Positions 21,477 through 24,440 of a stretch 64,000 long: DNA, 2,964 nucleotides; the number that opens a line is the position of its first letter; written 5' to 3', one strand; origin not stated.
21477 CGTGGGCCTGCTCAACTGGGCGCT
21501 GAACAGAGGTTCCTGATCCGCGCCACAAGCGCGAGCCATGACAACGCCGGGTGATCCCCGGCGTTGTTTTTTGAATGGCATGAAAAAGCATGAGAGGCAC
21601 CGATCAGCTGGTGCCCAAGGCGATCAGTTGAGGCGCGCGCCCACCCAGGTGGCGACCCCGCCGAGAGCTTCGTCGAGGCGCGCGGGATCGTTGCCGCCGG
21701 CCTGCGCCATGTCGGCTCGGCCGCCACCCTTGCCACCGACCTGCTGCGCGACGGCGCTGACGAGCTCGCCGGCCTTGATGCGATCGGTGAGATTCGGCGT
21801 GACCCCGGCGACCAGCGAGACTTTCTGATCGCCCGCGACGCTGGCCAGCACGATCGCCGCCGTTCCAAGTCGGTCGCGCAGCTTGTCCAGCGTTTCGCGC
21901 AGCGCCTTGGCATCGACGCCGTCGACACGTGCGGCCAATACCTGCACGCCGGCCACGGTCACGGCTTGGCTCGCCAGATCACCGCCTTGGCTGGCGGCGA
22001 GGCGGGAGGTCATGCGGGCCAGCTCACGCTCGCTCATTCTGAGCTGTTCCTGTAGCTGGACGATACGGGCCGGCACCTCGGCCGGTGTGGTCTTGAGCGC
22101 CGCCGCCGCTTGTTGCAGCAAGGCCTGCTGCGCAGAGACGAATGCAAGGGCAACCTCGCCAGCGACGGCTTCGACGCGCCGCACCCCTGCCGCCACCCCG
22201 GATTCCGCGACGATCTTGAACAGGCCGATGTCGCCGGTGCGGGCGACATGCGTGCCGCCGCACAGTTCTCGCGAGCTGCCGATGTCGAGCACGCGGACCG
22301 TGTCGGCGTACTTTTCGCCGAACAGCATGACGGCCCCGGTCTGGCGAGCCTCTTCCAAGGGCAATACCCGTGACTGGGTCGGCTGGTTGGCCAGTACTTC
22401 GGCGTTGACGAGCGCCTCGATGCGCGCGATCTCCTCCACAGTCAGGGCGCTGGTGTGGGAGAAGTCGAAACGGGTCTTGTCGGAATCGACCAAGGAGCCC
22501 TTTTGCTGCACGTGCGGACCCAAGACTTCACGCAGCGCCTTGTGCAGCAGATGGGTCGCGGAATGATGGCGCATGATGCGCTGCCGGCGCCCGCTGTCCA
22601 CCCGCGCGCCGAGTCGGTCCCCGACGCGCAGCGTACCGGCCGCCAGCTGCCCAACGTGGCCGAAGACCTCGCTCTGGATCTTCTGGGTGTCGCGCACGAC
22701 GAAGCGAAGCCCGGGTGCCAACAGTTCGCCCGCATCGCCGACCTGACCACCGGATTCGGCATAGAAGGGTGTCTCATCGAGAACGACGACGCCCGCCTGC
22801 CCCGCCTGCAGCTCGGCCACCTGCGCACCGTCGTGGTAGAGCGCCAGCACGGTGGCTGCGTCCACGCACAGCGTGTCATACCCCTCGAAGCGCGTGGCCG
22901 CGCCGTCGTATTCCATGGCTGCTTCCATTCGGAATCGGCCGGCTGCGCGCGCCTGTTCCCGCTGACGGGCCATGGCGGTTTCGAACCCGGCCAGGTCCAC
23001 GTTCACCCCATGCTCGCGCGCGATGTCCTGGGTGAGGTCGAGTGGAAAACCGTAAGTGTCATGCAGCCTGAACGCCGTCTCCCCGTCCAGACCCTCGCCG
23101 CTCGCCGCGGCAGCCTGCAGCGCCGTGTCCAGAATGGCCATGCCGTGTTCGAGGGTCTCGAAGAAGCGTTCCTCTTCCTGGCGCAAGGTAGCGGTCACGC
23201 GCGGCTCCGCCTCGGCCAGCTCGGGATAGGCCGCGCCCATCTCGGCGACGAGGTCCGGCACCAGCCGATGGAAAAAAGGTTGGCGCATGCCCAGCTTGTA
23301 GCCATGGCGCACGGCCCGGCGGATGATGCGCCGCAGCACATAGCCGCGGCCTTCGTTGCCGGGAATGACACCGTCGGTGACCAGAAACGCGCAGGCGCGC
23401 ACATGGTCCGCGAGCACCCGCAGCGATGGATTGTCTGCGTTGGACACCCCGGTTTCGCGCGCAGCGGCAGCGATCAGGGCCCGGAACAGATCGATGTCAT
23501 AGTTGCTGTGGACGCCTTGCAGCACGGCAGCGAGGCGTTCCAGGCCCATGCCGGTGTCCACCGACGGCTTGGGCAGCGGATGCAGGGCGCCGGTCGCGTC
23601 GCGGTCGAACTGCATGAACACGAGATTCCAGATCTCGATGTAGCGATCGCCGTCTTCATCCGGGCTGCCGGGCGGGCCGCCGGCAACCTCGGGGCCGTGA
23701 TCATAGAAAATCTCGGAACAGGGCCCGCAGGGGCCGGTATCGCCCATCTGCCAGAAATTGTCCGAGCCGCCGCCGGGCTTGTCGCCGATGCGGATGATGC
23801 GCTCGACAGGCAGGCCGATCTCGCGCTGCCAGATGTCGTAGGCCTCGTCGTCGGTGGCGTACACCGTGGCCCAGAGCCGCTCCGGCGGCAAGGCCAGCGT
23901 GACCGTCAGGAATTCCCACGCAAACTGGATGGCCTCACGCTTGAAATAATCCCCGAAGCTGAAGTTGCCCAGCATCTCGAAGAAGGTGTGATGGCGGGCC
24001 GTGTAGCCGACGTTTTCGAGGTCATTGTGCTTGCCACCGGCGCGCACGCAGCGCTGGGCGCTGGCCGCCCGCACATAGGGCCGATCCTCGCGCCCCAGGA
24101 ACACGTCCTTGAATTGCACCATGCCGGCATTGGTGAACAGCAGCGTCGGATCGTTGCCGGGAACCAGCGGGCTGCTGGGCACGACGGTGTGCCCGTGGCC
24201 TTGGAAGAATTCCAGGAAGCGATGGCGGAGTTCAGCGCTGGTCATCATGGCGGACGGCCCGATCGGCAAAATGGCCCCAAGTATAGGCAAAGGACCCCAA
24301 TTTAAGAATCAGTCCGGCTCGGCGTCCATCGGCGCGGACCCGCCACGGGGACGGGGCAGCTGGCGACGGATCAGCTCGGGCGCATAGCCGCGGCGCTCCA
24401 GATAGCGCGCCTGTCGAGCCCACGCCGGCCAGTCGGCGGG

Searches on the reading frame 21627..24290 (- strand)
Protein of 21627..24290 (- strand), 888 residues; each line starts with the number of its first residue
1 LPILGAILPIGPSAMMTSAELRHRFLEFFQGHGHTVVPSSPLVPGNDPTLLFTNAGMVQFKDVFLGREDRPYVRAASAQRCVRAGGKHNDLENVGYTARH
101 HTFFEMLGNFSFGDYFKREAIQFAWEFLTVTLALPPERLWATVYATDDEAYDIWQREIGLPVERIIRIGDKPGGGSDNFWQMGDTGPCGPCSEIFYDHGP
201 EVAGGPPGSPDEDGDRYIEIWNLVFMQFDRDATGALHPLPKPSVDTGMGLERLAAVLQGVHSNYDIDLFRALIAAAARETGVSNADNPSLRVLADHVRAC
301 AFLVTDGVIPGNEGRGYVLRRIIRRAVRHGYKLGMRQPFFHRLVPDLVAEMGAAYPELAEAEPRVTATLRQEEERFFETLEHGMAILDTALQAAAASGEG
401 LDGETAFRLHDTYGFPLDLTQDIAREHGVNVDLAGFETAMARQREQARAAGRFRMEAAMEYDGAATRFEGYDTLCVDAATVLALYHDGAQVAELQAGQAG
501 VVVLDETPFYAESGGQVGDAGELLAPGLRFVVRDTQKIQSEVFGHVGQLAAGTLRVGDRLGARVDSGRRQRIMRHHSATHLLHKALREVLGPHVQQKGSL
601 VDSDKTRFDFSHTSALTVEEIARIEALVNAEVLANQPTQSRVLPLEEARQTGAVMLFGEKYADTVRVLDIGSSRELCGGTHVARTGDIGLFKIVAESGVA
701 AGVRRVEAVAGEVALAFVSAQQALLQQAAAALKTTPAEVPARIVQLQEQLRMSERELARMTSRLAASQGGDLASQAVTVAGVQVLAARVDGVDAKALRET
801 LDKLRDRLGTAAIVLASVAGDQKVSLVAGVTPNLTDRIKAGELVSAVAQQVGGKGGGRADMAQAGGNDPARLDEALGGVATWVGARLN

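Call 40: search_protein_families(library=pfam, proteins=[window:21627-24290:-], max_evalue=0.00001)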
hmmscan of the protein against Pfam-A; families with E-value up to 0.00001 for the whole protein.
window:21627-24290:- (888 aa): 3 families
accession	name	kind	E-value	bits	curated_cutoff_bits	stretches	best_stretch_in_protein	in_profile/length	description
PF01411.24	tRNA-synt_2c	-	1.7e-218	727.1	30.3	1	20-566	1-550/552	tRNA synthetases class II (A)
PF02272.25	DHHA1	-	1.8e-19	70.5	25.9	1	782-882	2-99/102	DHHA1 domain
PF07973.19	tRNA_SAD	-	4.6e-16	59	24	1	665-707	1-44/44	Threonyl and Alanyl tRNA synthetase second additional domain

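Call 46: find_homologous_proteins(query=window:21627-24251:-, max_evalue=1e-100)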
Query window:21627-24251:- (875 aa): 8000 proteins with E <= 1e-100 among 8000 candidates; the best 120 are listed.
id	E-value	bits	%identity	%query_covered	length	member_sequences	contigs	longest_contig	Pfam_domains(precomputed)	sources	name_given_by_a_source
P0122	0.0e+0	1950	100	100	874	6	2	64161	PF01411.25,PF07973.20,PF02272.25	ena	-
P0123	0.0e+0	1842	94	100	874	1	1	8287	PF01411.25,PF07973.20,PF02272.25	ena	-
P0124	0.0e+0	1808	92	100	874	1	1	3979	PF01411.25,PF07973.20,PF02272.25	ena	-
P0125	0.0e+0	1769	91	100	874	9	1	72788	PF01411.25,PF07973.20,PF02272.25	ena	-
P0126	0.0e+0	1658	84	100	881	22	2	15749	PF01411.25,PF07973.20,PF02272.25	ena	-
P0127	0.0e+0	1644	83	100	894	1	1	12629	PF01411.25,PF07973.20,PF02272.25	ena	-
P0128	0.0e+0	1641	83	100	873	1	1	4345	PF01411.25,PF07973.20,PF02272.25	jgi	jgi:alanyl-tRNA synthetase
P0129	0.0e+0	1641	83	100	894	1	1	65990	PF01411.25,PF07973.20,PF02272.25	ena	-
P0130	0.0e+0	1633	83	100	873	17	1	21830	PF01411.25,PF07973.20,PF02272.25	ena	-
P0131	0.0e+0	1624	83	100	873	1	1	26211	PF01411.25,PF07973.20,PF02272.25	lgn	-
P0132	0.0e+0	1622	83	100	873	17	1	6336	PF01411.25,PF07973.20,PF02272.25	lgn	-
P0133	0.0e+0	1618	83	100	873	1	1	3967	PF01411.25,PF07973.20,PF02272.25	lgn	-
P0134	0.0e+0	1613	83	100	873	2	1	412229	PF01411.25,PF07973.20,PF02272.25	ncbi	-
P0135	0.0e+0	1409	71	100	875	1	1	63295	PF01411.25,PF07973.20,PF02272.25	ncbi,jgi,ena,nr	ncbi:MAG: alanine--tRNA ligase [Gammaproteobacteria bacterium]|nr:alanine--tRNA ligase [Gammaproteob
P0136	0.0e+0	1409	71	100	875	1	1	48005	PF01411.25,PF07973.20,PF02272.25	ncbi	-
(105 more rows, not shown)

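Call 47: find_encoding_contigs(protein=P0134, flank=10000, max_places=2)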
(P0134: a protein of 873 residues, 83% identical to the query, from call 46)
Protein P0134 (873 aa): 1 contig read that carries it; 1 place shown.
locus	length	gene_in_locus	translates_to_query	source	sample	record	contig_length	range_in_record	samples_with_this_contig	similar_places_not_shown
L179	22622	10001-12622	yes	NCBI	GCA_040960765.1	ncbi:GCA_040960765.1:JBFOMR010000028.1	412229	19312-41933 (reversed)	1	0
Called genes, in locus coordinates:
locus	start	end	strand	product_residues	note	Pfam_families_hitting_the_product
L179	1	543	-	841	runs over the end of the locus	PF00343:Phosphorylase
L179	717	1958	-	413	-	PF02771:Acyl-CoA_dh_N (faint), PF02770:Acyl-CoA_dh_M, PF00441:Acyl-CoA_dh_1, PF08028:Acyl-CoA_dh_2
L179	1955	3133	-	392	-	PF02771:Acyl-CoA_dh_N, PF02770:Acyl-CoA_dh_M, PF00441:Acyl-CoA_dh_1, PF08028:Acyl-CoA_dh_2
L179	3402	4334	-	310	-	PF01063:Aminotran_4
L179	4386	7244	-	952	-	PF03710:GlnE, PF08335:GlnD_UR_UTase, PF03710:GlnE, PF08335:GlnD_UR_UTase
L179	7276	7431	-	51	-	-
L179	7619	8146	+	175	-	PF02464:CinA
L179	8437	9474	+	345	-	PF00154:RecA_N, PF08423:Rad51, PF06745:ATPase (weak), PF27531:MT3502_N (weak), PF21096:RecA_C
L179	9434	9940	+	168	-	PF21982:RecX_HTH1, PF02631:RecX_HTH2, PF21981:RecX_HTH3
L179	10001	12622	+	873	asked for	PF01411:tRNA-synt_2c, PF07973:tRNA_SAD, PF02272:DHHA1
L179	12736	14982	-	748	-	PF01011:PQQ, PF13360:PQQ_2, PF13570:Beta-prop_ACSF4 (weak), PF01011:PQQ, PF00034:Cytochrom_C (weak), PF13442:Cytochrome_CBB3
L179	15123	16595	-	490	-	PF00171:Aldedh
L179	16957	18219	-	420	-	PF01029:NusB, PF17125:Methyltr_RsmF_N (weak), PF22458:RsmF-B_ferredox, PF01189:Methyltr_RsmB-F, PF01728:FtsJ (faint)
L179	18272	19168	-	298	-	PF00551:Formyl_trans_N, PF02911:Formyl_trans_C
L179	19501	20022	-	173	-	PF01327:Pep_deformylase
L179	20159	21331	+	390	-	PF01476:LysM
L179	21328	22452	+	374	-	PF21102:DprA_N (weak), PF02481:DNA_processg_A, PF17782:WHD_DprA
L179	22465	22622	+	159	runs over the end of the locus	PF04361:DUF494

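Call 48: find_encoding_contigs(protein=P0135, flank=6000, max_places=2)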
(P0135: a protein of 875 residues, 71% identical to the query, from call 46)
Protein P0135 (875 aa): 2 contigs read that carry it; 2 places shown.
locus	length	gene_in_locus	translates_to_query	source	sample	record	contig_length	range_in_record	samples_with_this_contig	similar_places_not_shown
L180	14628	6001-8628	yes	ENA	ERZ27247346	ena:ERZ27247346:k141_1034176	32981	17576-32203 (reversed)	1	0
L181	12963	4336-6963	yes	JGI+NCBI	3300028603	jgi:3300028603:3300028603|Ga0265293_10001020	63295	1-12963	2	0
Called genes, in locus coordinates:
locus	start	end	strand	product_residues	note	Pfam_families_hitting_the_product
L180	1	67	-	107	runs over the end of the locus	PF12797:Fer4_2 (faint), PF13187:Fer4_9 (faint), PF13237:Fer4_10 (faint), PF12800:Fer4_4 (faint), PF12838:Fer4_7 (weak), PF00037:Fer4 (weak), PF12837:Fer4_6 (weak), PF11953:DUF3470, +2 more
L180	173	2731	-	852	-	PF01624:MutS_I, PF05188:MutS_II, PF05192:MutS_III, PF05190:MutS_IV, PF00488:MutS_V, PF27441:MutS_C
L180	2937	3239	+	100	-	PF07238:PilZ (weak)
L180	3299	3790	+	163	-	PF02464:CinA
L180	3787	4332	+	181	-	PF13563:2_5_RNA_ligase2, PF02834:LigT_PEase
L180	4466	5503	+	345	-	PF00154:RecA_N, PF08423:Rad51, PF06745:ATPase (weak), PF27531:MT3502_N, PF01637:ATPase_2 (weak), PF21096:RecA_C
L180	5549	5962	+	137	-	PF21982:RecX_HTH1 (weak), PF02631:RecX_HTH2, PF21981:RecX_HTH3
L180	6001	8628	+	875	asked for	PF01411:tRNA-synt_2c, PF07973:tRNA_SAD, PF02272:DHHA1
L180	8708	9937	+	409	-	PF00696:AA_kinase, PF01842:ACT, PF22468:ACT_9, PF01842:ACT (weak), PF13840:ACT_7, PF22468:ACT_9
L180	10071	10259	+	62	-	PF02599:CsrA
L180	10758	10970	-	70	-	PF02635:DsrE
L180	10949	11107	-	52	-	PF02635:DsrE (weak)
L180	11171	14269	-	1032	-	PF18327:PRODH (weak), PF14850:Pro_dh-DNA_bdg, PF01619:Pro_dh, PF00171:Aldedh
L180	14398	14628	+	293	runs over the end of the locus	PF00892:EamA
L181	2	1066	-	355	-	PF01624:MutS_I, PF05188:MutS_II, PF05192:MutS_III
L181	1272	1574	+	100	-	PF07238:PilZ (weak)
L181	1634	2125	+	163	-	PF02464:CinA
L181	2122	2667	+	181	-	PF13563:2_5_RNA_ligase2, PF02834:LigT_PEase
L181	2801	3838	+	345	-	PF00154:RecA_N, PF08423:Rad51, PF06745:ATPase (weak), PF27531:MT3502_N, PF01637:ATPase_2 (weak), PF21096:RecA_C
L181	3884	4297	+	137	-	PF21982:RecX_HTH1 (weak), PF02631:RecX_HTH2, PF21981:RecX_HTH3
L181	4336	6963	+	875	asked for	PF01411:tRNA-synt_2c, PF07973:tRNA_SAD, PF02272:DHHA1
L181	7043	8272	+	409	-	PF00696:AA_kinase, PF01842:ACT, PF22468:ACT_9, PF01842:ACT (weak), PF13840:ACT_7, PF22468:ACT_9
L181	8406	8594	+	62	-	PF02599:CsrA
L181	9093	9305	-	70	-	PF02635:DsrE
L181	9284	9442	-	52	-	PF02635:DsrE (weak)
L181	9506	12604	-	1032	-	PF18327:PRODH (weak), PF14850:Pro_dh-DNA_bdg, PF01619:Pro_dh, PF00171:Aldedh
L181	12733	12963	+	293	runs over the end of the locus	PF00892:EamA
